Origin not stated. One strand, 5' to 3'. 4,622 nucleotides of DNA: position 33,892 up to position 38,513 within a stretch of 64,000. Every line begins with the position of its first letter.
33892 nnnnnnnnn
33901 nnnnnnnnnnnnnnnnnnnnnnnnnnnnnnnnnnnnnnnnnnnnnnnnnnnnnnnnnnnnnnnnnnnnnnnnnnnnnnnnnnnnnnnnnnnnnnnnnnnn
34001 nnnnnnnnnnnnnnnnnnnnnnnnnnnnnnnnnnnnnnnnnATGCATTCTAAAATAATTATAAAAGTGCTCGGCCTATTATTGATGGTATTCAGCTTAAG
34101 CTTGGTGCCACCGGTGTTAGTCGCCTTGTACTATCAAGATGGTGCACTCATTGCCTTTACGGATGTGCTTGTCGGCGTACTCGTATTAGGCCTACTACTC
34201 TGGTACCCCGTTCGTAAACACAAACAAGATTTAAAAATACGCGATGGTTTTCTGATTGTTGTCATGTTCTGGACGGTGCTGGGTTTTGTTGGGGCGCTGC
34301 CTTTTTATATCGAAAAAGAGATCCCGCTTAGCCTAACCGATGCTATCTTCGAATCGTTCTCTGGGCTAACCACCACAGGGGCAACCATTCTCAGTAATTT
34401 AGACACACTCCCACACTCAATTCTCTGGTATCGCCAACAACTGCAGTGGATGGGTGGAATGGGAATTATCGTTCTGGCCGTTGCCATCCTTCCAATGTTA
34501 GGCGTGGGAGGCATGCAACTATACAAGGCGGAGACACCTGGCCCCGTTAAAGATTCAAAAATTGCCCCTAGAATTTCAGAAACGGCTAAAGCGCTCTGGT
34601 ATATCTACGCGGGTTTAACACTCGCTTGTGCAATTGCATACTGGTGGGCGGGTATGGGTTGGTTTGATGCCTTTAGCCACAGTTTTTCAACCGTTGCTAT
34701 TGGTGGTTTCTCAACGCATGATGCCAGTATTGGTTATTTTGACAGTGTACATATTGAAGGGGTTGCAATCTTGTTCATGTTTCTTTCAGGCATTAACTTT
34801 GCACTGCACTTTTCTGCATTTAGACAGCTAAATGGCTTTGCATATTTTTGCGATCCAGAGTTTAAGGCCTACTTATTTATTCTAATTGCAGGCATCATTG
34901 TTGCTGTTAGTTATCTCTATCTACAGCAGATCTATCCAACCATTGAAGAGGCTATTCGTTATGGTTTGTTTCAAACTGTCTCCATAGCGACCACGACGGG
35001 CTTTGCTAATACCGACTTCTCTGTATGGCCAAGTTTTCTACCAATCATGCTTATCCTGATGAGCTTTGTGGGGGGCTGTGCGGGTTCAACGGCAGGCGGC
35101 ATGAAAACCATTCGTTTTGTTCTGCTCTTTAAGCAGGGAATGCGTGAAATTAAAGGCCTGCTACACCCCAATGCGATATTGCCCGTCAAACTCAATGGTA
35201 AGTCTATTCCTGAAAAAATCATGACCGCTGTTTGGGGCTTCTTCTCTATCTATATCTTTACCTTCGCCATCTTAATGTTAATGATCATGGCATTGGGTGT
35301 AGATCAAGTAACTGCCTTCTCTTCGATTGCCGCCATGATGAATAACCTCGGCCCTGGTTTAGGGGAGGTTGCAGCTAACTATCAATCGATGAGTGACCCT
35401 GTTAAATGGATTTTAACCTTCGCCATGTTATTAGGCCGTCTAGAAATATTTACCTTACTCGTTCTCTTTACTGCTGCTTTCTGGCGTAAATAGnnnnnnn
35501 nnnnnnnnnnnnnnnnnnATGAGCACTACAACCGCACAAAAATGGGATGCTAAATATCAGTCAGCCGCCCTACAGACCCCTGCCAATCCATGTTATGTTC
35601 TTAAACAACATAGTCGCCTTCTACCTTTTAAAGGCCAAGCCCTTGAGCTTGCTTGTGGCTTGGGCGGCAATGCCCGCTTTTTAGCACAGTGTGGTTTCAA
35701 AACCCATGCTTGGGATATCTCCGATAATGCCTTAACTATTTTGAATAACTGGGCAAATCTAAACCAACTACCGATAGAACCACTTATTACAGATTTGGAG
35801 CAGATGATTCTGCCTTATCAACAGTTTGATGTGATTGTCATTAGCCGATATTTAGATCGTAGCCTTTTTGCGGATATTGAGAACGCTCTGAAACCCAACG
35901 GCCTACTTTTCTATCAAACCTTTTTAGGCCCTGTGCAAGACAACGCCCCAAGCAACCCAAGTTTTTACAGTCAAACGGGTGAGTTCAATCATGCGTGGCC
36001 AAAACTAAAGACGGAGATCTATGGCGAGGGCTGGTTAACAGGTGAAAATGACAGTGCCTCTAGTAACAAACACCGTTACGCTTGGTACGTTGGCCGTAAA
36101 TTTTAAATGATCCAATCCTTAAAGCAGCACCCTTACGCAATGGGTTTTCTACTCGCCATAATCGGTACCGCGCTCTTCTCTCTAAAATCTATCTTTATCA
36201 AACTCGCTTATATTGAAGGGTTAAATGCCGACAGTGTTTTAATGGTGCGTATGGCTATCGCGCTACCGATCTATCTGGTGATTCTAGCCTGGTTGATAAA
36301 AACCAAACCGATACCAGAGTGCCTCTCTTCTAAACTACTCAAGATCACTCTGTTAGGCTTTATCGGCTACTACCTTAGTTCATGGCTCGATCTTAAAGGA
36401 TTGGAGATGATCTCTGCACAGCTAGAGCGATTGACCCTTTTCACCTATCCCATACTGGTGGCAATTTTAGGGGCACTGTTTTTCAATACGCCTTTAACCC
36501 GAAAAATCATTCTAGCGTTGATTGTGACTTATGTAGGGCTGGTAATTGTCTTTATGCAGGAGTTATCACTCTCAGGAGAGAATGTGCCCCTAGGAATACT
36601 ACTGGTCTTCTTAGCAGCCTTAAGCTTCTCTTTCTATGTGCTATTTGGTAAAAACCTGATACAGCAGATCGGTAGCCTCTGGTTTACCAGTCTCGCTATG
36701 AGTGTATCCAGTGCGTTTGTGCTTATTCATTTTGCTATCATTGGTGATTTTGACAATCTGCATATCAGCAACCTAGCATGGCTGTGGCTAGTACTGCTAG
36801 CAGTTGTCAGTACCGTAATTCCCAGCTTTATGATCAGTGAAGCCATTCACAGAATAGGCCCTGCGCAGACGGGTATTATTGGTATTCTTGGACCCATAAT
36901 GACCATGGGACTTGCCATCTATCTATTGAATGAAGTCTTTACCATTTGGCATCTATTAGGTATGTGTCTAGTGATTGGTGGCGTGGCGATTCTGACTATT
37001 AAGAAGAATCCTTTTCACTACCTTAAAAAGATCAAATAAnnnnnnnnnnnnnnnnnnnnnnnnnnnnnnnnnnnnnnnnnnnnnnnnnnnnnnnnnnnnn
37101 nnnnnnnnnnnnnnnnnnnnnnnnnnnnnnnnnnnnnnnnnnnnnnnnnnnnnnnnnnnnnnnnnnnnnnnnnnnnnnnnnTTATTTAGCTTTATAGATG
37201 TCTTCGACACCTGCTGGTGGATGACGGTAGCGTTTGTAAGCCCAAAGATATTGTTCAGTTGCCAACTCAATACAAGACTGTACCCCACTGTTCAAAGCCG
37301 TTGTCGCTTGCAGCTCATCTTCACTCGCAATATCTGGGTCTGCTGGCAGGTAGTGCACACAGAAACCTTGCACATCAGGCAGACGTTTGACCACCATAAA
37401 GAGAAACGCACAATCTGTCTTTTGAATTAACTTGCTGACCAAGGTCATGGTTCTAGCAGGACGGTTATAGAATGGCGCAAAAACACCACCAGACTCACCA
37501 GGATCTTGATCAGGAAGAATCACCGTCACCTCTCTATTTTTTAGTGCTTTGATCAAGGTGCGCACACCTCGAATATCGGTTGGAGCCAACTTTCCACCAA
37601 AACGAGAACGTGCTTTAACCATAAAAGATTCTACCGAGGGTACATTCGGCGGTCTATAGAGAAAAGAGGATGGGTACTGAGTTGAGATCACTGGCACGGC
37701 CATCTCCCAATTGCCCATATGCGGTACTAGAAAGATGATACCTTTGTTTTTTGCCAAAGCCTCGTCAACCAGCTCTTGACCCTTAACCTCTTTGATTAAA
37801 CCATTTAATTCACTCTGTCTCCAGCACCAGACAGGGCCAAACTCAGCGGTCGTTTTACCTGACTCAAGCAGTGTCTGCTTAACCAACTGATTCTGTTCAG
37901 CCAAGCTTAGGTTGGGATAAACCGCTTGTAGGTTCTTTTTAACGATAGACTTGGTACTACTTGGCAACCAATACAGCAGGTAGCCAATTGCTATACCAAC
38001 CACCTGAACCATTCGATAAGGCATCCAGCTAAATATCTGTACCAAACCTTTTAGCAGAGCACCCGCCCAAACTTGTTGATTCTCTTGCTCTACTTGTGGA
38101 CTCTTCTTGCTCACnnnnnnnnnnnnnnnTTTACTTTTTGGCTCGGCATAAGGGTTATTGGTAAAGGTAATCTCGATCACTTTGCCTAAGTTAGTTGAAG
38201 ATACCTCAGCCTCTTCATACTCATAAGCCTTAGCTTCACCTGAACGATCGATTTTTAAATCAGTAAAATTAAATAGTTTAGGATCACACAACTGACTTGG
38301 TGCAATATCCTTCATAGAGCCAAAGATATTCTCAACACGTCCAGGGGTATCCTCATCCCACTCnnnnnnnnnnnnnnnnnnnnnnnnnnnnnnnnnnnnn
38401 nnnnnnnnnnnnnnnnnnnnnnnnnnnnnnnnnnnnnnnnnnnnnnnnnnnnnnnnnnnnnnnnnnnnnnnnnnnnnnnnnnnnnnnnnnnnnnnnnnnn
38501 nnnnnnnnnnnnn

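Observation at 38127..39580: Tandem ttcA: an intact foreign-looking copy has displaced the host copy, which survives as a decaying 3' half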

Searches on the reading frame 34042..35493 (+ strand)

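Call 14: search_protein_families(library=ncbifam, proteins=[window:34042-35493:+], max_evalue=0.00001)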
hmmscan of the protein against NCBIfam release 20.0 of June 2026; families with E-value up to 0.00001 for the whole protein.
window:34042-35493:+ (483 aa): 2 families
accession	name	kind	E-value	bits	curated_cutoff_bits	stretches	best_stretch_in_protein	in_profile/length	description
NF008020.0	PRK10750.1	equivalog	1.2e-194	647.9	866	1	1-483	1-483/483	Trk system potassium transporter TrkH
TIGR00933.1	2a38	subfamily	1.7e-111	373.1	331.15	1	84-466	2-391/391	TrkH family potassium uptake protein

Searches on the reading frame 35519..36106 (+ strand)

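Call 4: search_protein_families(library=ncbifam, proteins=[window:35519-36106:+])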
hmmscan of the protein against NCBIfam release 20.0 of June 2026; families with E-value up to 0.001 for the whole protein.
window:35519-36106:+ (195 aa): 7 families
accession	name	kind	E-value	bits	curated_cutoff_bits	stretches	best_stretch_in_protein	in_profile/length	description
NF008992.0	PRK12335.1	equivalog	1.8e-09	37.2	303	1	38-113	123-200/289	SAM-dependent methyltransferase TehB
TIGR00477.1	tehB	equivalog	1.7e-08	34.1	219.5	1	39-108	75-143/238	tellurite resistance methyltransferase TehB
NF008405.0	PRK11207.1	equivalog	3.4e-06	26.7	218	1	39-107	32-100/198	tellurite resistance methyltransferase TehB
NF041820.1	daptide_MTase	equivalog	2.2e-05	24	175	1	38-134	37-144/243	daptide-type RiPP biosynthesis methyltransferase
TIGR02072.1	BioC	equivalog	8.9e-05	22.4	184.95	1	37-136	33-136/244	malonyl-ACP O-methyltransferase BioC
NF041255.1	mycofact_MftM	equivalog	0.00014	21.3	200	1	30-107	132-209/289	mycofactocin oligosaccharide methyltransferase MftM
TIGR01983.1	UbiG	equivalog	0.00078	18.8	102.95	1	39-134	51-153/228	bifunctional 2-polyprenyl-6-hydroxyphenol methylase/3-demethylubiquinol 3-O-methyltransferase UbiG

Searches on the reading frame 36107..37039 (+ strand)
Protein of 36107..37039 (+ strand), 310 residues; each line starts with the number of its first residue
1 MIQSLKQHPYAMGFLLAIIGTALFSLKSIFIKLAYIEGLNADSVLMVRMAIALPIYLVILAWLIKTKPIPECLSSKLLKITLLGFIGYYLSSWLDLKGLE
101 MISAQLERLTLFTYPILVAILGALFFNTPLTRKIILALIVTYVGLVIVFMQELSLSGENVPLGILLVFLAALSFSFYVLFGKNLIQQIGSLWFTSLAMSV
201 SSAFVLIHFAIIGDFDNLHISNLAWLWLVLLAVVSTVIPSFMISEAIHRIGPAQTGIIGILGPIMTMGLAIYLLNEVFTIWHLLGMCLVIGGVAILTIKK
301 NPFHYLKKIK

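Call 4: search_protein_families(library=ncbifam, proteins=[window:36107-37039:+])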
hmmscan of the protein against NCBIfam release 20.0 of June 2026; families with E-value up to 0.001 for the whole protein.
window:36107-37039:+ (310 aa): 2 families
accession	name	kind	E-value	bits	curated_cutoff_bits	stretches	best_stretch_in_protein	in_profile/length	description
TIGR00950.1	2A78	equivalog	9e-22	77.7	230.2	1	30-293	7-263/264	carboxylate/amino acid/amine transporter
NF050091.1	ArAmAcExpYddG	equivalog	2.4e-05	24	300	1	43-183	32-172/285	aromatic amino acid exporter YddG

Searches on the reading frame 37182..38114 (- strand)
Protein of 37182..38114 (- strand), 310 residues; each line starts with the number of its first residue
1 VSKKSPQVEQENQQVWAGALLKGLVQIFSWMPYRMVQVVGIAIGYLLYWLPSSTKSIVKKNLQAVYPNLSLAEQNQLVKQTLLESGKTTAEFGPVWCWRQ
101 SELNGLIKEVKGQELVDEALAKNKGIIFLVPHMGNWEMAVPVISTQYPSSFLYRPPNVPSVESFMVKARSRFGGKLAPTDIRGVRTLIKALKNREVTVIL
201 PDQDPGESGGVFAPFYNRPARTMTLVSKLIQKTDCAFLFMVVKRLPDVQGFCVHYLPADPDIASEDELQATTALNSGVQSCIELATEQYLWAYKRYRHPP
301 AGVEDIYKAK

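Call 4: search_protein_families(library=ncbifam, proteins=[window:37182-38114:-])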
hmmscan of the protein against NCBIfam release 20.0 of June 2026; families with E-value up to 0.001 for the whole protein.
window:37182-38114:- (310 aa): 17 families
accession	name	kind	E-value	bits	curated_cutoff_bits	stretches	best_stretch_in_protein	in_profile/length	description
NF006487.0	PRK08905.1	equivalog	1.5e-70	237.6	281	1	20-300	2-277/290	lysophospholipid acyltransferase family protein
NF004190.0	PRK05645.1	equivalog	5.4e-56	189.8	377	1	16-305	4-293/295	lysophospholipid acyltransferase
NF006438.0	PRK08734.1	equivalog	1.9e-55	188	363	1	24-304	13-295/305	lauroyl acyltransferase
TIGR02207.1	lipid_A_htrB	subfamily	3.5e-51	174.4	297.8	1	14-307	11-303/303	LpxL/LpxP family Kdo(2)-lipid IV(A) lauroyl/palmitoleoyl acyltransferase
NF005340.0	PRK06860.1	subfamily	1.7e-43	148.9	398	1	16-307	19-308/309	lipid A biosynthesis lauroyl acyltransferase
NF005399.0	PRK06946.1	subfamily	1.3e-42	146.1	343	1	19-307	8-294/294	lipid A biosynthesis lauroyl acyltransferase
NF004191.0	PRK05646.1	equivalog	3.2e-38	131.7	491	1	14-309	14-308/310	lipid A biosynthesis lauroyl acyltransferase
TIGR02208.1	lipid_A_msbB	equivalog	2.2e-34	119.2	336.05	1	15-307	14-305/305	lauroyl-Kdo(2)-lipid IV(A) myristoyltransferase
NF006432.0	PRK08706.1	equivalog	2.3e-34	119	384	1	26-307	9-289/289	lipid A biosynthesis lauroyl acyltransferase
NF005952.0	PRK08025.1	equivalog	4.7e-34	117.9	517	1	20-307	21-305/306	kdo(2)-lipid IV(A) palmitoleoyltransferase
NF006507.0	PRK08943.1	subfamily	9e-33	113.7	337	1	16-309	25-317/322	lipid A biosynthesis (KDO)2-(lauroyl)-lipid IVA acyltransferase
NF006437.0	PRK08733.1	equivalog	1.9e-27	96.2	540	1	11-308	14-306/306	LpxL/LpxP family Kdo(2)-lipid IV(A) lauroyl/palmitoleoyl acyltransferase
NF006270.0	PRK08419.1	equivalog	2.7e-27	95.9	248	1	21-299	10-291/298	lipid A biosynthesis lauroyl acyltransferase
NF005120.0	PRK06553.1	equivalog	4.4e-27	95.2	273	1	24-297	30-307/308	lipid A biosynthesis lauroyl acyltransferase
NF005150.0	PRK06628.1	equivalog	3.4e-15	56.2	350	1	55-231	50-220/290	lipid A biosynthesis lauroyl acyltransferase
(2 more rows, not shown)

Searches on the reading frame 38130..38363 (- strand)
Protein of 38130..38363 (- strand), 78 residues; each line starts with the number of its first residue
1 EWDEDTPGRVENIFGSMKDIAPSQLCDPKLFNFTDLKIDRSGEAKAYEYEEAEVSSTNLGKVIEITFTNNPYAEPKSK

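Call 49: find_related_loci(query=window:38130-38363:-, collection=metagenome_contigs, flank=10000)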
Query window:38130-38363:- (78 aa) in metagenome_contigs; peptide patterns used: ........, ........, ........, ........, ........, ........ (x = any residue, [..] = any of these).
311 stretches matched a pattern; 2 encode a relative of the query (tblastn E <= 1e-3); 2 distinct loci.
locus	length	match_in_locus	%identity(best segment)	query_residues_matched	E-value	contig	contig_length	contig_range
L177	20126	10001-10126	66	1-44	9e-16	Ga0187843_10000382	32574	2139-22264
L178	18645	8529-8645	62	1-39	2e-14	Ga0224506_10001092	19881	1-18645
